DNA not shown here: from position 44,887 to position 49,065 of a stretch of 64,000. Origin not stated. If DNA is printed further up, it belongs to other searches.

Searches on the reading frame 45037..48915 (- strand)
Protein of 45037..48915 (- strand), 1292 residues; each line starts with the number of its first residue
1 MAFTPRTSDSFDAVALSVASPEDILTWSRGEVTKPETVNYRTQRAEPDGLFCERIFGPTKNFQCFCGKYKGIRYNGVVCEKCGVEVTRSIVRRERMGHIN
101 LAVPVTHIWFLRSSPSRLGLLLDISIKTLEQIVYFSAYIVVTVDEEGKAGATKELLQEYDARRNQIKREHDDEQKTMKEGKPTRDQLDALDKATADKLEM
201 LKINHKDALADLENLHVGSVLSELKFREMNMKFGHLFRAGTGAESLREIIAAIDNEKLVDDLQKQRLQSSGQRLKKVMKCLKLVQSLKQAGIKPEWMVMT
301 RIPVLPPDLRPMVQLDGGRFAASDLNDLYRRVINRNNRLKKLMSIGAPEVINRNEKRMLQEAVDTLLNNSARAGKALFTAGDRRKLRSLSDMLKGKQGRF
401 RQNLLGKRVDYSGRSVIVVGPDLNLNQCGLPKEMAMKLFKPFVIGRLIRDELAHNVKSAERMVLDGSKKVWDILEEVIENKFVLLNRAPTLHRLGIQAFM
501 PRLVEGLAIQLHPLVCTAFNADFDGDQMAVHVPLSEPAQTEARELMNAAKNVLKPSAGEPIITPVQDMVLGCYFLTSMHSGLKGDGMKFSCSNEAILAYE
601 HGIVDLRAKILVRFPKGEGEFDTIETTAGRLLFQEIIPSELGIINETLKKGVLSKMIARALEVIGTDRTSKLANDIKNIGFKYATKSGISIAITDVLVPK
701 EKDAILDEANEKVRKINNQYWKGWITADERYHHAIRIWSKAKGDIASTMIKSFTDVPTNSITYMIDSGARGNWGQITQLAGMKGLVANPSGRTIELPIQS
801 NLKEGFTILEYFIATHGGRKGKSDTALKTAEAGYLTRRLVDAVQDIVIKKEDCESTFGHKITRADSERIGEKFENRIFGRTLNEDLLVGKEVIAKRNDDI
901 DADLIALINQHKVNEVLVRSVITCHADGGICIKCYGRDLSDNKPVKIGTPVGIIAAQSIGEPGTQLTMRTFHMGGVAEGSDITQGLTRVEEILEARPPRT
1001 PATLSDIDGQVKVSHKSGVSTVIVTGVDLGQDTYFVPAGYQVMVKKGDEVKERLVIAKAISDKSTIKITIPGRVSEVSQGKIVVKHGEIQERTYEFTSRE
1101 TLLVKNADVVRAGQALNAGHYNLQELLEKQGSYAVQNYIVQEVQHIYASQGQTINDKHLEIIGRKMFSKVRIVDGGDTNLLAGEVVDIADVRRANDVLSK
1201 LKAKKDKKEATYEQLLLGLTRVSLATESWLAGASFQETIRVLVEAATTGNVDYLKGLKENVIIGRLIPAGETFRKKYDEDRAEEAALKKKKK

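Call 7: search_protein_families(library=pfam, proteins=[window:45037-48915:-], max_evalue=0.001)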
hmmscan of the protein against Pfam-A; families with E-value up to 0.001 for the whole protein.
window:45037-48915:- (1292 aa): 5 families
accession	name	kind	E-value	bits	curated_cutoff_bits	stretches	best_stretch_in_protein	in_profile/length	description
PF04997.17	RNA_pol_Rpb1_1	-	1e-76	258.7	39.7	1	10-404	3-312/312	RNA polymerase Rpb1, domain 1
PF04998.22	RNA_pol_Rpb1_5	-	3.1e-56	191.2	28.5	1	805-1178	1-257/267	RNA polymerase Rpb1, domain 5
PF00623.25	RNA_pol_Rpb1_2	-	2.7e-41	142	25.3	2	471-547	89-165/166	RNA polymerase Rpb1, domain 2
PF04983.23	RNA_pol_Rpb1_3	-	1e-25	91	28.9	1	551-696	1-162/162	RNA polymerase Rpb1, domain 3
PF05000.22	RNA_pol_Rpb1_4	-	6.3e-12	45.8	24.8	1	725-793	1-82/107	RNA polymerase Rpb1, domain 4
